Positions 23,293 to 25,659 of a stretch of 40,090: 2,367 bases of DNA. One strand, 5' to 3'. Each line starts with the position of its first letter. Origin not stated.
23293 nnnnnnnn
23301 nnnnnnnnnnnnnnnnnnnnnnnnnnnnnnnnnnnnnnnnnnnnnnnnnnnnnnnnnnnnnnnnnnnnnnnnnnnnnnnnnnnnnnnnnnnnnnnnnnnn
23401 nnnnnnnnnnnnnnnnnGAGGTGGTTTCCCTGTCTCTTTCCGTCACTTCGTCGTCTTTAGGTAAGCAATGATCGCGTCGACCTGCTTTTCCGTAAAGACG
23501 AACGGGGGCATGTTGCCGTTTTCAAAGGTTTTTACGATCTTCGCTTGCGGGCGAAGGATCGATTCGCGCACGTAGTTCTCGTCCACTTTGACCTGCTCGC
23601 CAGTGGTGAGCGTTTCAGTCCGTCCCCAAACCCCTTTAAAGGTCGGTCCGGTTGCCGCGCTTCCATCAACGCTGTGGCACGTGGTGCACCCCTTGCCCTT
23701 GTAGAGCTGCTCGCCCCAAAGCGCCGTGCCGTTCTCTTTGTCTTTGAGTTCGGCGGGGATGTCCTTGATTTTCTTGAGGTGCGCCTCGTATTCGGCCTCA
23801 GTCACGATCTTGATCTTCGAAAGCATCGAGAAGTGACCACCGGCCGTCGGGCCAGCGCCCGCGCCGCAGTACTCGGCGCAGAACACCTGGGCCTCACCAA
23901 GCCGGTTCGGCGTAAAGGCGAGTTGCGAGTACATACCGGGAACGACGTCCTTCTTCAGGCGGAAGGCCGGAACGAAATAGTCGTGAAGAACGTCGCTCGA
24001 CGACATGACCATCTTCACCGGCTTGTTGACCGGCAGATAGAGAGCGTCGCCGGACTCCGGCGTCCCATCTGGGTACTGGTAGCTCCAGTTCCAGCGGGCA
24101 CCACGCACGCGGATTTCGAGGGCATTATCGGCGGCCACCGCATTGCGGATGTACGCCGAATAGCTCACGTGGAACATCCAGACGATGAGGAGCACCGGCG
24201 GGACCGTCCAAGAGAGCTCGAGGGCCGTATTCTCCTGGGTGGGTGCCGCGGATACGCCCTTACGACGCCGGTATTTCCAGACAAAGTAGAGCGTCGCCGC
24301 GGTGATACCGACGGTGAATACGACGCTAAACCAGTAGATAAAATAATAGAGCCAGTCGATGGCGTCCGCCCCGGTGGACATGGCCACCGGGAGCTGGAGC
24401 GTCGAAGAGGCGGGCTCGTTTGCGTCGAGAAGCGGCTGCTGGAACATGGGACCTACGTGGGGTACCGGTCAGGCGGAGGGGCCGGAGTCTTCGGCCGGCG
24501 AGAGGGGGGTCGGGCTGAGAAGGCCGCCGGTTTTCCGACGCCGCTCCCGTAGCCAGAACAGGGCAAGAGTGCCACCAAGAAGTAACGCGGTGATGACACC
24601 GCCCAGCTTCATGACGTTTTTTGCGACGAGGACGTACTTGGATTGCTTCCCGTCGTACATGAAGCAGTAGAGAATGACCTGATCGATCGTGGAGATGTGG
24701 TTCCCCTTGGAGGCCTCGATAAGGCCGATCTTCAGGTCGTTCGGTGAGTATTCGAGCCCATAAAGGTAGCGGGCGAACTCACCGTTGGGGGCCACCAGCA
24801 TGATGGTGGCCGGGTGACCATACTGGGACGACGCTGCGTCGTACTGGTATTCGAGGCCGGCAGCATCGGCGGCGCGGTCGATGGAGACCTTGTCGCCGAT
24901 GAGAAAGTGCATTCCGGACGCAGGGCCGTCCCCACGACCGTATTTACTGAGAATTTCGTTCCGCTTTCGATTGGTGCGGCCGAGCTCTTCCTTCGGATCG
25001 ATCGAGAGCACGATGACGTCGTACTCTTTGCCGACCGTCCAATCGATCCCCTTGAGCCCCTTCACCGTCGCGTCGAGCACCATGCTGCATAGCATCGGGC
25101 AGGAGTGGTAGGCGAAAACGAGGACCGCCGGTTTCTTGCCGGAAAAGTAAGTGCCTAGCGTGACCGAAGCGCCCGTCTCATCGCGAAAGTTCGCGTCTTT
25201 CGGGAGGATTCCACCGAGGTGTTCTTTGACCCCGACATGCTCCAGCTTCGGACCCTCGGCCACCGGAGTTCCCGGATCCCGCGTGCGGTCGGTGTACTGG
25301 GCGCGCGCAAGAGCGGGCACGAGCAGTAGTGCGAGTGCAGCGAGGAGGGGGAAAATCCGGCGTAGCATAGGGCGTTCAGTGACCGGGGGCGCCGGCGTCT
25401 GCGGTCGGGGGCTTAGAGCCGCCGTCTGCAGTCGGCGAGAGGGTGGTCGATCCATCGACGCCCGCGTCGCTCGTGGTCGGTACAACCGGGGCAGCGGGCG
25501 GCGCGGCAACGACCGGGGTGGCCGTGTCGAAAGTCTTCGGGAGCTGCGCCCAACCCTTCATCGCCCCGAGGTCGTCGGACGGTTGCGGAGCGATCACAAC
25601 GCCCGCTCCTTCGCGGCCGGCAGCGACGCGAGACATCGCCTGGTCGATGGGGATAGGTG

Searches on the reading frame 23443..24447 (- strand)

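Call 71: search_protein_families(library=pfam, proteins=[window:23443-24447:-], max_evalue=0.00001)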
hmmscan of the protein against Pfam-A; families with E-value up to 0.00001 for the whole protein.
window:23443-24447:- (334 aa): 4 families
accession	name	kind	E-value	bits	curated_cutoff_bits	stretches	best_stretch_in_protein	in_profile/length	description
PF00116.26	COX2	-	2e-15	57.2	22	1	134-196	46-108/120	Cytochrome C oxidase subunit II, periplasmic domain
PF00034.26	Cytochrom_C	-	4.4e-09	38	21.3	1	245-333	4-89/90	Cytochrome c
PF02790.20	COX2_TM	-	4e-07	30.6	22.8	1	14-91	3-81/88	Cytochrome C oxidase subunit II, transmembrane domain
PF13442.11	Cytochrome_CBB3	-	7.3e-06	26.7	27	0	245-330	6-68/68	Cytochrome C oxidase, cbb3-type, subunit III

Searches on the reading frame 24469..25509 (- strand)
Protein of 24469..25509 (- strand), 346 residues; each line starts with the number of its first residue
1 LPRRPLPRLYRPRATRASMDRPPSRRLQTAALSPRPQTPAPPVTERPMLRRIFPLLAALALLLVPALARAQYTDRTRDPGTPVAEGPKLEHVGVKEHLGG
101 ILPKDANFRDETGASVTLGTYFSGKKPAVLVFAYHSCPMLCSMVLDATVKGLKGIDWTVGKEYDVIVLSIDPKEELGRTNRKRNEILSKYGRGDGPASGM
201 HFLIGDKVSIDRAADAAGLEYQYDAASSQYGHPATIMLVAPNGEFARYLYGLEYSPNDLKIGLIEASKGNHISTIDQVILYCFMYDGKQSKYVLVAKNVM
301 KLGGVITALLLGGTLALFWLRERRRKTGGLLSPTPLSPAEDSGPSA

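Call 71: search_protein_families(library=pfam, proteins=[window:24469-25509:-], max_evalue=0.00001)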
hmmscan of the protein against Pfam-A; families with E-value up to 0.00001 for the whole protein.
window:24469-25509:- (346 aa): 1 family
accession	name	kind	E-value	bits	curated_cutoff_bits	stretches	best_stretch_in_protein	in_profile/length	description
PF02630.20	SCO1-SenC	-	5.7e-07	30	22.8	1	110-245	8-134/134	SCO1/SenC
